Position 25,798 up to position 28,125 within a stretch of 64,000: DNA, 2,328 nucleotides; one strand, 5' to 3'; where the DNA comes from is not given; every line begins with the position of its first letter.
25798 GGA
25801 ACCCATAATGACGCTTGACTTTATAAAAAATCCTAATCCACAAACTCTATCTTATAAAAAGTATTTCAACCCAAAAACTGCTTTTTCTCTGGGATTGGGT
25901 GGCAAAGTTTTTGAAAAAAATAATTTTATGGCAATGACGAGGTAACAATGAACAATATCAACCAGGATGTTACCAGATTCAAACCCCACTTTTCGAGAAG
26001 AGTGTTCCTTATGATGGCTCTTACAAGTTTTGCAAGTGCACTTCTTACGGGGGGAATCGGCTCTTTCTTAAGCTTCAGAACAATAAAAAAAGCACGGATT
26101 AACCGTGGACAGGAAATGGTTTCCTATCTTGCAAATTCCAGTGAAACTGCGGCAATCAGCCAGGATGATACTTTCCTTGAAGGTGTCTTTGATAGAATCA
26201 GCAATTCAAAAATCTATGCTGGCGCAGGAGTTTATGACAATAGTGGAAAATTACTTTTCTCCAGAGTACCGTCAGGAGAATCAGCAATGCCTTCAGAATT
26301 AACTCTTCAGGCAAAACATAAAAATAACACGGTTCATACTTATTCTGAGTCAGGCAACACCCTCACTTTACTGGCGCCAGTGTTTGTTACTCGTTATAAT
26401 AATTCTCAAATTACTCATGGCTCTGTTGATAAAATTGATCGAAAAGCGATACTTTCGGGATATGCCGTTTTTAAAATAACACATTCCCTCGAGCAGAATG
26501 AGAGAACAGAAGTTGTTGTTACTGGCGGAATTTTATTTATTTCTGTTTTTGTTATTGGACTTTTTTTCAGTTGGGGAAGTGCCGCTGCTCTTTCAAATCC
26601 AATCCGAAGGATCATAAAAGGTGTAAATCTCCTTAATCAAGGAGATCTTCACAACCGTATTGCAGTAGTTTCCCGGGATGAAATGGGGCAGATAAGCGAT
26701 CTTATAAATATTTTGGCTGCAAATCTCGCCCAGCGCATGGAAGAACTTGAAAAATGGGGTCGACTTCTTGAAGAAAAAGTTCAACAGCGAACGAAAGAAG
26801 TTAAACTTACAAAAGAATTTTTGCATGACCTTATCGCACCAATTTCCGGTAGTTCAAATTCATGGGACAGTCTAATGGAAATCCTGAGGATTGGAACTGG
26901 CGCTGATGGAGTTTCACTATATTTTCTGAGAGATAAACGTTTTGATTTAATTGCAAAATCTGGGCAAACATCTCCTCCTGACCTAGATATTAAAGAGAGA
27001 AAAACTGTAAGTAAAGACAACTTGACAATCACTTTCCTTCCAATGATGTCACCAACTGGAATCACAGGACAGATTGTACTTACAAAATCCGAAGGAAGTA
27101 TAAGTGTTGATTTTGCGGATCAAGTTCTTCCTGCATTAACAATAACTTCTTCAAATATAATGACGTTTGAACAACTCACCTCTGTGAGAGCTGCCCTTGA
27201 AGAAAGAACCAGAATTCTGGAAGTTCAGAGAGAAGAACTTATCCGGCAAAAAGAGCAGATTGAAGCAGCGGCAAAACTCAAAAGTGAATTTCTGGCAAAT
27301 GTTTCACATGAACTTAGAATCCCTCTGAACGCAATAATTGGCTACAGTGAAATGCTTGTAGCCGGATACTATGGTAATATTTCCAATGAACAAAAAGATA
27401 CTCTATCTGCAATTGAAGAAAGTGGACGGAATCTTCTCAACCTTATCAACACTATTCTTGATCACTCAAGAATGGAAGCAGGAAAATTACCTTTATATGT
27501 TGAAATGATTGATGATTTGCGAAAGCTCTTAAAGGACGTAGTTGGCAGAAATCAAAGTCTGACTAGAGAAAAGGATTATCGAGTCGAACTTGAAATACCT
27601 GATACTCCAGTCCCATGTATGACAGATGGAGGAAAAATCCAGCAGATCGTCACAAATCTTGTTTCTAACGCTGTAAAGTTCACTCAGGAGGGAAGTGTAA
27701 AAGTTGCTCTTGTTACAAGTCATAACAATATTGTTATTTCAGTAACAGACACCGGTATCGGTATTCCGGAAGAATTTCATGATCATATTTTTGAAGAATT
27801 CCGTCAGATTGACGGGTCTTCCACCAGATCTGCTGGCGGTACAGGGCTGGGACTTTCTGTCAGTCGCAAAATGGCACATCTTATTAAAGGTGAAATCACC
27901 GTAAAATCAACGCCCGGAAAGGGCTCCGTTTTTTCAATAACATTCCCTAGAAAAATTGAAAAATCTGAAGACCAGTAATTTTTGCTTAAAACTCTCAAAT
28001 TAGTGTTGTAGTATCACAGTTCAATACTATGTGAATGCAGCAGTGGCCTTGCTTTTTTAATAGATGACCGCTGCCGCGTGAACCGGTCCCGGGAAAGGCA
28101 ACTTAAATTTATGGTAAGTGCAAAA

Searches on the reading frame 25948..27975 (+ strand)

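Call 14: search_protein_families(library=pfam, proteins=[window:25948-27975:+], max_evalue=0.01)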
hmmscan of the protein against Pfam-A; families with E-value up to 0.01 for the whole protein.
window:25948-27975:+ (676 aa): 5 families
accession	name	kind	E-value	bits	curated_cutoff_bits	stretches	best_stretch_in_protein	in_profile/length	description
PF02518.31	HATPase_c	-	1.2e-30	106.6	26.4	1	560-669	2-110/111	Histidine kinase-, DNA gyrase B-, and HSP90-like ATPase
PF00512.31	HisKA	-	9e-18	64.5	26.9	1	445-512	2-66/66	His Kinase A (phospho-acceptor) domain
PF00672.30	HAMP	-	2.7e-06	28.1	25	1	213-261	4-52/53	HAMP domain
PF09984.15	sCache_4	-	0.00017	21.9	22.1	1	43-179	4-134/145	Single cache domain 4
PF13581.12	HATPase_c_2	-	0.0042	17.5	27.4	1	567-644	35-110/127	Histidine kinase-like ATPase domain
